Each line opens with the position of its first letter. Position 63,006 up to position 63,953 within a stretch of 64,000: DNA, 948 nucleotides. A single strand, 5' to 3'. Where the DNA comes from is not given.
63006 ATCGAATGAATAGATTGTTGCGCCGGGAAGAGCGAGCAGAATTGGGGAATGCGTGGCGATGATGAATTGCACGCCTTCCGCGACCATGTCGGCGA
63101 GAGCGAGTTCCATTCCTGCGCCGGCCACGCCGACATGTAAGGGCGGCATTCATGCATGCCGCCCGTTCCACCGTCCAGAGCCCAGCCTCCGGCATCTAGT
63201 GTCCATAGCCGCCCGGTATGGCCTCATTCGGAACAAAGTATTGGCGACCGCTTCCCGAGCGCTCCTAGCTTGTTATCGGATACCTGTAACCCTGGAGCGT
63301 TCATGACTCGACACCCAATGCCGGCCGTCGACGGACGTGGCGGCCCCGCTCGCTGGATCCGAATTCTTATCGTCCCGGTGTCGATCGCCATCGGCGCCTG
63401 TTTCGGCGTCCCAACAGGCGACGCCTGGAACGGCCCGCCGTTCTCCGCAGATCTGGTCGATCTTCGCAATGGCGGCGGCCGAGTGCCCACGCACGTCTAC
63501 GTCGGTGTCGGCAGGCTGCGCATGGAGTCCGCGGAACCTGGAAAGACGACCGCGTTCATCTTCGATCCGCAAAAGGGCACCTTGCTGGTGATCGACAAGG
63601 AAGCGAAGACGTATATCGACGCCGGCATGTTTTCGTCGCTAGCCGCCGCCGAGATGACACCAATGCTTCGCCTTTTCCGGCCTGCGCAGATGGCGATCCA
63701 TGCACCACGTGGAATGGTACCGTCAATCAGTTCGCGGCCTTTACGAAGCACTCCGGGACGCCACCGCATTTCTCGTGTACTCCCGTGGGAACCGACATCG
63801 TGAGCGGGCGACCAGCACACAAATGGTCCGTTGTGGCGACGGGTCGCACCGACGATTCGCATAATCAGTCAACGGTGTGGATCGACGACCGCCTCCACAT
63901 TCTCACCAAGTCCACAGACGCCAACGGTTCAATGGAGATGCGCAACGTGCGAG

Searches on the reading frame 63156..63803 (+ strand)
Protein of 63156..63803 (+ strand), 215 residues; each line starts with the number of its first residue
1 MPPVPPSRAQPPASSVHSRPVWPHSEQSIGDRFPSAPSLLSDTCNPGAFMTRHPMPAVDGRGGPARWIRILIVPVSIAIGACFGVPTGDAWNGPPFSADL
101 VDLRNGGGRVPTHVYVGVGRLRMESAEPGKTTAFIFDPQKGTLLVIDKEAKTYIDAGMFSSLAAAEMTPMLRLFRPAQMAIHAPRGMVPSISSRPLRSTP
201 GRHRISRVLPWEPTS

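Call 61: find_encoding_contigs(protein=window:63156-63803:+, flank=10000, max_places=3)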
Protein window:63156-63803:+ (215 aa): no gene with exactly this product is on record in the collection.

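Call 87: find_homologous_proteins(query=window:63156-63803:+, max_evalue=1e-30)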
Query window:63156-63803:+ (215 aa): 9 proteins with E <= 1e-30 among 571 candidates.
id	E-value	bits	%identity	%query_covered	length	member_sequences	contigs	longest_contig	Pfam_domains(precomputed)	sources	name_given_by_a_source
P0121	7.4e-106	371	100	77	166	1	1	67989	-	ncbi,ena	-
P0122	5.3e-79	283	100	60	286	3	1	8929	-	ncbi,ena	-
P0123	4.3e-50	188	72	60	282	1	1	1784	-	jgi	jgi:hypothetical protein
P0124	5.7e-42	162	73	50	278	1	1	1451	-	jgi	-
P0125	1.0e-40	158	63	60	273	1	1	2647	-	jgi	jgi:hypothetical protein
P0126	1.1e-39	154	60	60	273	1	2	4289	-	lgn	-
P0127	8.3e-39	151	65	52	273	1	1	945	-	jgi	jgi:hypothetical protein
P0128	3.2e-34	136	61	48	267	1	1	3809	-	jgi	jgi:hypothetical protein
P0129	1.4e-32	131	59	50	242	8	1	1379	-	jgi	jgi:hypothetical protein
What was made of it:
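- Tried and rejected: P0121 suggests that the source contig is only about 68 kb (call 87).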

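Call 88: find_encoding_contigs(protein=P0121, flank=10000, max_places=2)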
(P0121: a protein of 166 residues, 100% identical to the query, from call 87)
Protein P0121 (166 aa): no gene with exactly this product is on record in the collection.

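Call 89: find_encoding_contigs(protein=P0122, flank=10000, max_places=2)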
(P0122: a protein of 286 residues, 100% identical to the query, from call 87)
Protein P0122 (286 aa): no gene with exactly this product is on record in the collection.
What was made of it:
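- On att-site array of tRNA-targeting integrative elements: Contig flanks could not be retrieved (calls 61, 88, 89).
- The flanks of the source contig could not be retrieved (calls 61, 88, 89).
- Tried and rejected: All failed (calls 61, 88, 89).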

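Call 96: search_protein_families(library=pfam, proteins=[window:63156-63803:+], max_evalue=0.0001)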
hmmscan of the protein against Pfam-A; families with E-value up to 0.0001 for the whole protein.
window:63156-63803:+ (215 aa): 0 families
